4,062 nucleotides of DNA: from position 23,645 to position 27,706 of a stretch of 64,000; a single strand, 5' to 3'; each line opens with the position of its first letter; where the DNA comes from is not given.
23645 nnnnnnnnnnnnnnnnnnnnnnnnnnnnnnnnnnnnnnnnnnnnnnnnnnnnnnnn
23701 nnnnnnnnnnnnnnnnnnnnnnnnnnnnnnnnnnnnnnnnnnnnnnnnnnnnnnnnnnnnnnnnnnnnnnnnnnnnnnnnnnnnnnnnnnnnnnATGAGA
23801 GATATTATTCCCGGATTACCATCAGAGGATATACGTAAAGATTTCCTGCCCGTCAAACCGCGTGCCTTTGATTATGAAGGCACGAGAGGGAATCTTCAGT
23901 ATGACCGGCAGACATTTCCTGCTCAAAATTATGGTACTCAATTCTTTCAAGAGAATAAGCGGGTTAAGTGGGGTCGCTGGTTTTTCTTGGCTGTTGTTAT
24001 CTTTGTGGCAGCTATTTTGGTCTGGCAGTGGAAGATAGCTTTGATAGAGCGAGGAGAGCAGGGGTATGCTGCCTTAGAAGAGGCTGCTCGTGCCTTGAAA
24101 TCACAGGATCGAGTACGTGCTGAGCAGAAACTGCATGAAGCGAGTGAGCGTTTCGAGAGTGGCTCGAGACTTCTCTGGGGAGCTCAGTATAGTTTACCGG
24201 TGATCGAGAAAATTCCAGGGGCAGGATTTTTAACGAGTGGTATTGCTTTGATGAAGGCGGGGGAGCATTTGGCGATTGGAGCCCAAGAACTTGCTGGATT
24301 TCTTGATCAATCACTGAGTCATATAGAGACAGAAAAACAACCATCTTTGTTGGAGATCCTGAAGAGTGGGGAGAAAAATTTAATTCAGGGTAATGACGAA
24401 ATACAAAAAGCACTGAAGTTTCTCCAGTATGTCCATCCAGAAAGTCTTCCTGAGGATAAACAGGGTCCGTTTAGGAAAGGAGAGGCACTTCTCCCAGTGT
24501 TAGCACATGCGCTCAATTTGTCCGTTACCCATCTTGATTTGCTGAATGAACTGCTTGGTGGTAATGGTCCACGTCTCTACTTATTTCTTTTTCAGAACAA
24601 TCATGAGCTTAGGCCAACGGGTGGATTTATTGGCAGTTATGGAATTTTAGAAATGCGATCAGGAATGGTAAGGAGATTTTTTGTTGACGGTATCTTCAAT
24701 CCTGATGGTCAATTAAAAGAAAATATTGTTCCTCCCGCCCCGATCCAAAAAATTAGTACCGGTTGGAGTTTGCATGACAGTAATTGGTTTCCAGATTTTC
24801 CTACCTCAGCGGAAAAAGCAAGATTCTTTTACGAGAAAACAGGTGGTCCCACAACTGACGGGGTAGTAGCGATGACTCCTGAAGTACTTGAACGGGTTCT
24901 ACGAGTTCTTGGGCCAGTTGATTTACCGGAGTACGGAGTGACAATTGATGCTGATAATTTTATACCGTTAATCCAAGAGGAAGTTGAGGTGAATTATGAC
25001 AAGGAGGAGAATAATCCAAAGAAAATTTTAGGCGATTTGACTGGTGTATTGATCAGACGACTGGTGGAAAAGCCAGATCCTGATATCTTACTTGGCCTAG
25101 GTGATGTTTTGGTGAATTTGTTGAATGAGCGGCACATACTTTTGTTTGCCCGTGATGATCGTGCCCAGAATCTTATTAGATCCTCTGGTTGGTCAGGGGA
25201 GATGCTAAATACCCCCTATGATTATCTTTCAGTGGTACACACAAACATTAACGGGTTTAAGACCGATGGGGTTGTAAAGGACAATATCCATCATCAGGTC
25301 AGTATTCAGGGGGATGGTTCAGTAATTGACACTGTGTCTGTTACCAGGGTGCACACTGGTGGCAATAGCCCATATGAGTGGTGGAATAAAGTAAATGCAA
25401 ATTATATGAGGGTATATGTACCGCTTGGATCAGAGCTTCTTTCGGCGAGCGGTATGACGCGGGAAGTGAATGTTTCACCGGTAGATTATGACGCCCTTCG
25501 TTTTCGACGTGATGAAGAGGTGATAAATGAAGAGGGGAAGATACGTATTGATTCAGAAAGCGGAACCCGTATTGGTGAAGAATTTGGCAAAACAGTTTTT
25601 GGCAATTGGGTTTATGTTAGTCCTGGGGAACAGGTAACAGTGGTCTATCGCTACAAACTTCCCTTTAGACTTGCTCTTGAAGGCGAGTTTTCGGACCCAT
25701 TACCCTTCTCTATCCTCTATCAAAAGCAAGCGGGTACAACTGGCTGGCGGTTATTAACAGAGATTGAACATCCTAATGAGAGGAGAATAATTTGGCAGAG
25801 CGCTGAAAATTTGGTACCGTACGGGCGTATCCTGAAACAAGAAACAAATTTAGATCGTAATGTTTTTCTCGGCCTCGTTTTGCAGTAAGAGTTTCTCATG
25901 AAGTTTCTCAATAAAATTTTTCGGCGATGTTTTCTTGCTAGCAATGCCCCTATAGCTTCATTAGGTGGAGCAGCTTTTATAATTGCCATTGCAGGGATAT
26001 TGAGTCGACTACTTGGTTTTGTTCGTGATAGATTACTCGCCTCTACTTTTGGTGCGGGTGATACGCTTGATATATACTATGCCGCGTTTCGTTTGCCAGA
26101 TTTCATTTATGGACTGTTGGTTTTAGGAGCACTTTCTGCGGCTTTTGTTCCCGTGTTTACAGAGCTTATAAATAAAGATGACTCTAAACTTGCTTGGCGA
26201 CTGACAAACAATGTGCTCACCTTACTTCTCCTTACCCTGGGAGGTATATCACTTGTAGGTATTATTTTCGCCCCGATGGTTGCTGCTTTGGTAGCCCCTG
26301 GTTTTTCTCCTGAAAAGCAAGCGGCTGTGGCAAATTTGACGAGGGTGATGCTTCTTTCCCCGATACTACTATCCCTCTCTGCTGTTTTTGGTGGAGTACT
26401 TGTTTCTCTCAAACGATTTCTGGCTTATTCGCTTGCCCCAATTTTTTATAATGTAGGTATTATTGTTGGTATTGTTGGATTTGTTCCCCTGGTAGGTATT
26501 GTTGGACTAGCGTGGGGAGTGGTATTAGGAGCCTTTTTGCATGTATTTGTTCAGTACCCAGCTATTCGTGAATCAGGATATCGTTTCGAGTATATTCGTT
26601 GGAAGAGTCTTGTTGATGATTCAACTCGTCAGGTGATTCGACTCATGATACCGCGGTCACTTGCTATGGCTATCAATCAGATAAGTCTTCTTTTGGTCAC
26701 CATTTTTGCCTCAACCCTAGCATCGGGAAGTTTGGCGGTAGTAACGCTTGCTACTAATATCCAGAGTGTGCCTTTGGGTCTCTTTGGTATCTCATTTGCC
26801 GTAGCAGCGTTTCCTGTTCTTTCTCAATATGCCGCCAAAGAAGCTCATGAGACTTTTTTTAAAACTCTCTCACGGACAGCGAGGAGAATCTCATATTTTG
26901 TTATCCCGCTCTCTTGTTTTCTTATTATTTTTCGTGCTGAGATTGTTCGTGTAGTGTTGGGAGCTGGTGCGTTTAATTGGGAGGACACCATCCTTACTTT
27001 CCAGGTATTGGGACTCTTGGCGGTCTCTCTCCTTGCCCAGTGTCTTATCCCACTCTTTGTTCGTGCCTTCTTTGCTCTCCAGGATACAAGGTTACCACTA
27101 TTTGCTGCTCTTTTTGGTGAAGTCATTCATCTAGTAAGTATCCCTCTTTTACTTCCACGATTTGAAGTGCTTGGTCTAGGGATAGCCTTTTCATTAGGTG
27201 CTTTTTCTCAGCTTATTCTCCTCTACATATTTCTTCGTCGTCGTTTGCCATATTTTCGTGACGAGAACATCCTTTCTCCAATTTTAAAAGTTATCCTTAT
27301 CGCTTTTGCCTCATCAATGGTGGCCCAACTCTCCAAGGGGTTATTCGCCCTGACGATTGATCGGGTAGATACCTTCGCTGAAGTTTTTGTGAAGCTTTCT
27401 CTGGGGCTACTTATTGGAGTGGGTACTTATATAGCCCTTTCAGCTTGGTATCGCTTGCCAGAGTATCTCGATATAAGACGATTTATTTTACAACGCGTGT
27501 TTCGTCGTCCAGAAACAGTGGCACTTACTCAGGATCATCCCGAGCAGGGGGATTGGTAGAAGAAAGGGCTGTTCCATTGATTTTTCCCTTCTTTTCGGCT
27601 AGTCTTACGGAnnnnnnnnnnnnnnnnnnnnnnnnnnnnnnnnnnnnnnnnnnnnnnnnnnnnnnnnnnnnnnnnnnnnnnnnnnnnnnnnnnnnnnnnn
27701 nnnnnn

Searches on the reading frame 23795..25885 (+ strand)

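Call 51: search_protein_families(library=pfam, max_evalue=0.00001, proteins=[window:23795-25885:+])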
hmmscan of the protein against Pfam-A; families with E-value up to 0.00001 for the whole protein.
seq(697 aa): 1 family
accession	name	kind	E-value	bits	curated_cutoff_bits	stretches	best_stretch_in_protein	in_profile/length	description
PF13196.11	DUF4012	-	2.9e-31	109.4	28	1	257-396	1-142/144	Protein of unknown function (DUF4012)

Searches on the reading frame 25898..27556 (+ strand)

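Call 51: search_protein_families(library=pfam, max_evalue=0.00001, proteins=[window:25898-27556:+])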
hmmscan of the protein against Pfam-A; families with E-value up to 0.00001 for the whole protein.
seq(553 aa): 2 families
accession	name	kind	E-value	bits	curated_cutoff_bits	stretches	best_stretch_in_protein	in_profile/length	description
PF03023.19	MurJ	-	8.2e-90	302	27.4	1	47-479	1-433/451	Lipid II flippase MurJ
PF01554.23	MatE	-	4e-06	27.1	24.9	1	252-414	1-158/161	MatE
